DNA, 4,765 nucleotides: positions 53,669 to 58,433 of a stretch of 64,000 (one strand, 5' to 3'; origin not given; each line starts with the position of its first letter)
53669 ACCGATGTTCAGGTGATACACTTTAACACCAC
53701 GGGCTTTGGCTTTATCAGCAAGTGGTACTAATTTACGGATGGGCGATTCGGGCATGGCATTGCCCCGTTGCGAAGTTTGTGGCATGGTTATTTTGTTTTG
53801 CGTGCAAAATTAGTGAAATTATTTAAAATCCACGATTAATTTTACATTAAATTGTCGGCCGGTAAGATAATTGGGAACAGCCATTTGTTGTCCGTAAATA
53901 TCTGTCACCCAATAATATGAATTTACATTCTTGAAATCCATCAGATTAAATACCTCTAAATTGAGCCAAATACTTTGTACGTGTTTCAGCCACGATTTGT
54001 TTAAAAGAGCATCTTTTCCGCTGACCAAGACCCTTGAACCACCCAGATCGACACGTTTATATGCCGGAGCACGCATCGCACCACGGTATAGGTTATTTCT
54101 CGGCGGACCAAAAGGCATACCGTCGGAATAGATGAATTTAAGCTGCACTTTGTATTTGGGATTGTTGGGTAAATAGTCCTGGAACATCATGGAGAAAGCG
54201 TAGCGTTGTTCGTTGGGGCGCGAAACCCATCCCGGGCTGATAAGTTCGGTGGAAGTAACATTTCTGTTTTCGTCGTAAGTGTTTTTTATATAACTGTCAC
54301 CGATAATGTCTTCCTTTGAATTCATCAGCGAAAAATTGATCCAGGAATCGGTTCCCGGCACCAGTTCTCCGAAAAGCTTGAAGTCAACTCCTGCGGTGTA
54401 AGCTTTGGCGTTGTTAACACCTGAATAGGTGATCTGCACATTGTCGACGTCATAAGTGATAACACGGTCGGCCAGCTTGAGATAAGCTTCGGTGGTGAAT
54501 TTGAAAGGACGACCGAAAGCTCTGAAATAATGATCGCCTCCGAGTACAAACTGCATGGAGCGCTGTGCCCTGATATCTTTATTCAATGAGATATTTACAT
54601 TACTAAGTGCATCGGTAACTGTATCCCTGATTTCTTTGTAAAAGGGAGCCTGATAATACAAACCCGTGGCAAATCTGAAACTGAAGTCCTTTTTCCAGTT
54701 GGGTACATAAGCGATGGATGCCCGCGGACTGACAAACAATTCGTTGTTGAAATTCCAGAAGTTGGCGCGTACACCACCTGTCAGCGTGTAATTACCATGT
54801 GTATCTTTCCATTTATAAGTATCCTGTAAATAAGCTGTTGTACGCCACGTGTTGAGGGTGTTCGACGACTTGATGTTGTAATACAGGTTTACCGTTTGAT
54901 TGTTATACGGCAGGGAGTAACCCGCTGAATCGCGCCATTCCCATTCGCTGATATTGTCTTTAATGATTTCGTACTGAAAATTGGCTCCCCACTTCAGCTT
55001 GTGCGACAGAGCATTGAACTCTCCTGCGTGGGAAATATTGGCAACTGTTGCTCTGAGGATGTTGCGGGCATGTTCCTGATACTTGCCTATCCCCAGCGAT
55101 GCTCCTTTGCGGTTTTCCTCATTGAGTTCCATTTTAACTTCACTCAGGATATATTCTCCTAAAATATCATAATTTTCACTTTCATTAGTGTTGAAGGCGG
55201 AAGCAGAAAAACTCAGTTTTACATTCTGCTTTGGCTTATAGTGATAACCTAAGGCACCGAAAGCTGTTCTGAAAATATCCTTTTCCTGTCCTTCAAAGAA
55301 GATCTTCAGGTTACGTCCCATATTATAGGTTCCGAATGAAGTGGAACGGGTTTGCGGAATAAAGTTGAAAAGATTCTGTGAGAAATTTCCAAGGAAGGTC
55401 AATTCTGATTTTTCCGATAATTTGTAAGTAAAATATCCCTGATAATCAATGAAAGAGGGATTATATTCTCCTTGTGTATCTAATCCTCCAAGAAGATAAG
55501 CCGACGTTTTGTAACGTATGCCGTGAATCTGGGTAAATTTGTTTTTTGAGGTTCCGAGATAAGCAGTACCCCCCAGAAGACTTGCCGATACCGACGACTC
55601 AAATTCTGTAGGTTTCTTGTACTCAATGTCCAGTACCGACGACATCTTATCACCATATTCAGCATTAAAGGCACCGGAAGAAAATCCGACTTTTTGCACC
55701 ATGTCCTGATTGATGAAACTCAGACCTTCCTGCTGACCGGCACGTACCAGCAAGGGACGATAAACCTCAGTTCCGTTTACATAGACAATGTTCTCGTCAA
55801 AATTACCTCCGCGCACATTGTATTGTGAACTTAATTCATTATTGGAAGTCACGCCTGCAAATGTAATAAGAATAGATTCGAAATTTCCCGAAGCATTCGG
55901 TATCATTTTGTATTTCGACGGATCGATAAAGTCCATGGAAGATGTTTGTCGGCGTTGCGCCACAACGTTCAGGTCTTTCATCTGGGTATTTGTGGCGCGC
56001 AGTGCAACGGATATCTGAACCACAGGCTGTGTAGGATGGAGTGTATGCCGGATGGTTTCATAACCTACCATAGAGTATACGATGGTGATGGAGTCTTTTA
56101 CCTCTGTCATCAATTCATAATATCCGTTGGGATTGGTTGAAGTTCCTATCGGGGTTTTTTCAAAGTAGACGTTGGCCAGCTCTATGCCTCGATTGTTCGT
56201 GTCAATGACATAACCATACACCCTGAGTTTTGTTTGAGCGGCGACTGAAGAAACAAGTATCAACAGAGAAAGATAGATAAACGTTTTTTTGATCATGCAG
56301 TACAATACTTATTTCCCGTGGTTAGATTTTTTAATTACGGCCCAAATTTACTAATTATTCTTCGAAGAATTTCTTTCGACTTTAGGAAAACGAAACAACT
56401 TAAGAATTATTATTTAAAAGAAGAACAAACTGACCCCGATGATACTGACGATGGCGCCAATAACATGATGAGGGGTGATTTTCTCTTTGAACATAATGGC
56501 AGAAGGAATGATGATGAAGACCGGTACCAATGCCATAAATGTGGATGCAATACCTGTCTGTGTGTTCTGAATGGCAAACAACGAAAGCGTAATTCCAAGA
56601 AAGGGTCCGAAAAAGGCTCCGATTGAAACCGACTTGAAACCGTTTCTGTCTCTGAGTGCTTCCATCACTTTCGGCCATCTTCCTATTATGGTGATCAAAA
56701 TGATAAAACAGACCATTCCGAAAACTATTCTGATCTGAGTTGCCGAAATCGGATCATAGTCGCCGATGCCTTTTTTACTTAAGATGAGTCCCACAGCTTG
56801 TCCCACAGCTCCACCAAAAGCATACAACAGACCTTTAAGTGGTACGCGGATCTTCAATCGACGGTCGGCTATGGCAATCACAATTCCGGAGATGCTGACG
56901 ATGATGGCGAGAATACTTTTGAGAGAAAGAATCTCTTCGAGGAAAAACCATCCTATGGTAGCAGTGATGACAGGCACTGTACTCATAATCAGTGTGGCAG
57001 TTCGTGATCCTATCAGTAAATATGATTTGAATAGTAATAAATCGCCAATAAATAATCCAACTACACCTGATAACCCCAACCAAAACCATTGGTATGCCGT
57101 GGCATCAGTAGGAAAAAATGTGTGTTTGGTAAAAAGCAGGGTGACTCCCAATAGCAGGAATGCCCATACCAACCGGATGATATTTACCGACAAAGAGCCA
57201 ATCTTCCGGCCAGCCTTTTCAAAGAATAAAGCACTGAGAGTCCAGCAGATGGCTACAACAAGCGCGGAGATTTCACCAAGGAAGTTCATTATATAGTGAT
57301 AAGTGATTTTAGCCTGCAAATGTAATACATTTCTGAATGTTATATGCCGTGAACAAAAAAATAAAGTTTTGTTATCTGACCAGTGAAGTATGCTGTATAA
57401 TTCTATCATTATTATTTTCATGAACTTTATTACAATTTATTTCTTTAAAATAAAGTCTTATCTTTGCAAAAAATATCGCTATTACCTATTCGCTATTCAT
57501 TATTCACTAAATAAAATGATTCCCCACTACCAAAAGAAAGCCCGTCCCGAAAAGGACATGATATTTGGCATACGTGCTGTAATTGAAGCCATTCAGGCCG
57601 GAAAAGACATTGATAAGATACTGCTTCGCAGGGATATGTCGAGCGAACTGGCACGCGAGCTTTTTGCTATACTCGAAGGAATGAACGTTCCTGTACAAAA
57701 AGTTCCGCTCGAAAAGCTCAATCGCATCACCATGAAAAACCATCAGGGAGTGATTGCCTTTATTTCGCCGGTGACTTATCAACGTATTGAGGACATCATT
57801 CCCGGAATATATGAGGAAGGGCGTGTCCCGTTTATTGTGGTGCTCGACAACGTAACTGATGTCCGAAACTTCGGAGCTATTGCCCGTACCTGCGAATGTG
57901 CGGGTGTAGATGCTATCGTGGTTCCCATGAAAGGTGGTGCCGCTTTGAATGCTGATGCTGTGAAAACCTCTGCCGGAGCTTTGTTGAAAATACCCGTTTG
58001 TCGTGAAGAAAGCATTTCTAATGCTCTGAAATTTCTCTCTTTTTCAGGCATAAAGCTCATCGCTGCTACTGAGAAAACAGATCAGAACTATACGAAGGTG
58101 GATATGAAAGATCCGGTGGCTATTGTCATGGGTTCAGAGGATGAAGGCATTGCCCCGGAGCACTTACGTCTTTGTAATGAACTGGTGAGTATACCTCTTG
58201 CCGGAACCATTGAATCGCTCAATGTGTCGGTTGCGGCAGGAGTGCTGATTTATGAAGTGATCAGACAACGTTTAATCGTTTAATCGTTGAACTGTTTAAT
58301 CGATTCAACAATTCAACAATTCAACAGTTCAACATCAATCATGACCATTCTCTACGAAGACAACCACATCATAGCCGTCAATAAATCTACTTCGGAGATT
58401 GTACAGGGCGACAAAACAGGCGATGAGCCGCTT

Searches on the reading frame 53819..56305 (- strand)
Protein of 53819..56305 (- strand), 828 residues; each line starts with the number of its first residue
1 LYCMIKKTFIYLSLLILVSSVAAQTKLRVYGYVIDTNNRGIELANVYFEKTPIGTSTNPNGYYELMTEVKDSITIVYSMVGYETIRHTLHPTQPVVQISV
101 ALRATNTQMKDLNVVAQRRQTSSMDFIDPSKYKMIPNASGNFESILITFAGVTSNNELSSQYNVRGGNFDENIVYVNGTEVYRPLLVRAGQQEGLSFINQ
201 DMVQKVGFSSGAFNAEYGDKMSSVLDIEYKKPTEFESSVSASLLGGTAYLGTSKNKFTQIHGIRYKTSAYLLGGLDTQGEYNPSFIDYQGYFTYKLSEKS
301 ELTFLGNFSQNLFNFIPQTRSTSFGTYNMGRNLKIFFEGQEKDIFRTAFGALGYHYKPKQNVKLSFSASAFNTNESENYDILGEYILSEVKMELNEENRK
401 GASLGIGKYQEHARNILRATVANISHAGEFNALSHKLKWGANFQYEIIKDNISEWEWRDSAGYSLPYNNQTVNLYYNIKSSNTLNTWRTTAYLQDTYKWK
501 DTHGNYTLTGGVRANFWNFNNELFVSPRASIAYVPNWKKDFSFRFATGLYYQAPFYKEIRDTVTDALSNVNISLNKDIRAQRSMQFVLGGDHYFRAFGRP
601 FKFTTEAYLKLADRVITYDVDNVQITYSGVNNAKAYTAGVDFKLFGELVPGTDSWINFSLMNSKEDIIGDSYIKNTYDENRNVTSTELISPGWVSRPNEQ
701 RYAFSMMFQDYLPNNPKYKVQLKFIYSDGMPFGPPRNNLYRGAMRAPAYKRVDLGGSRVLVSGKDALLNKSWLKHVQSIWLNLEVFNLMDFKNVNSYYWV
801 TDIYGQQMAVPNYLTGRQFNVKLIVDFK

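Call 17: search_protein_families(library=pfam, proteins=[window:53819-56305:-], max_evalue=0.001)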
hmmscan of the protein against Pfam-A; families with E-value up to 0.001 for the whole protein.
window:53819-56305:- (828 aa): 3 families
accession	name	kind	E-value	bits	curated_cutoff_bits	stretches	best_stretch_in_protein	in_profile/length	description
PF13715.12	CarbopepD_reg_2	-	2.3e-13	50.4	32.2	1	30-112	2-86/88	CarboxypepD_reg-like domain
PF13620.12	CarboxypepD_reg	-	3.7e-07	30.8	32.3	1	29-102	2-81/82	Carboxypeptidase regulatory-like domain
PF07715.20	Plug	-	7.5e-05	23.6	23.9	1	138-219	21-101/107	TonB-dependent Receptor Plug Domain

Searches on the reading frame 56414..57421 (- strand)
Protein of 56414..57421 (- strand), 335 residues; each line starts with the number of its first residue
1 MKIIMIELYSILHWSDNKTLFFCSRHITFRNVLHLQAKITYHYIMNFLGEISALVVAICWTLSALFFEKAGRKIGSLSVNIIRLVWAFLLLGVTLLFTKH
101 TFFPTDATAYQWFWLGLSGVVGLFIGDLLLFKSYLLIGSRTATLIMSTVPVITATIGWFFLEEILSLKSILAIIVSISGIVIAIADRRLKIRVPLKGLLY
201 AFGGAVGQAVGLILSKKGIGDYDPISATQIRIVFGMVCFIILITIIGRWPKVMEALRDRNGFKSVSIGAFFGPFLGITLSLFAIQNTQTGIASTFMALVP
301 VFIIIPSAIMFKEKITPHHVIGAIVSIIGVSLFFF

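Call 17: search_protein_families(library=pfam, proteins=[window:56414-57421:-], max_evalue=0.001)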
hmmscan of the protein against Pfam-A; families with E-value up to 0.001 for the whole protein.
window:56414-57421:- (335 aa): 2 families
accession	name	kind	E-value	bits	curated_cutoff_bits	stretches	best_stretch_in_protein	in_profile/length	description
PF00892.27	EamA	-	6.7e-41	140.2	28.2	2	196-334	2-134/135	EamA-like transporter family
PF03151.22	TPT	-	3.3e-08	33.7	30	1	143-333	95-290/291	Triose-phosphate Transporter family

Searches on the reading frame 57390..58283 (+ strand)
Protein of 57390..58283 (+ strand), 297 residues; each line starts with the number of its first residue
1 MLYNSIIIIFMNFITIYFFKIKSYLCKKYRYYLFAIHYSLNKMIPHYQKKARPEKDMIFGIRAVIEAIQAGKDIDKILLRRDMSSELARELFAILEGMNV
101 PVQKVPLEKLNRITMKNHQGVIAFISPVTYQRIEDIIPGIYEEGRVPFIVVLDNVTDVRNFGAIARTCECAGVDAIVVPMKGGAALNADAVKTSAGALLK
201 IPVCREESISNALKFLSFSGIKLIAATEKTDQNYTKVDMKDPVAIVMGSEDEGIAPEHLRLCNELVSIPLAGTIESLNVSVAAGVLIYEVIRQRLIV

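Call 17: search_protein_families(library=pfam, proteins=[window:57390-58283:+], max_evalue=0.001)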
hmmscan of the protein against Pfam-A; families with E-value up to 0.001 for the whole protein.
window:57390-58283:+ (297 aa): 2 families
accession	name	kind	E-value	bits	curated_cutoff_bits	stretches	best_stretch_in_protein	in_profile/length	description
PF00588.24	SpoU_methylase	-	1.4e-40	139.1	29.7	1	148-288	2-142/142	SpoU rRNA Methylase family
PF08032.17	SpoU_sub_bind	-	2.5e-16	60.2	22.8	1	57-130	1-75/76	RNA 2'-O ribose methyltransferase substrate binding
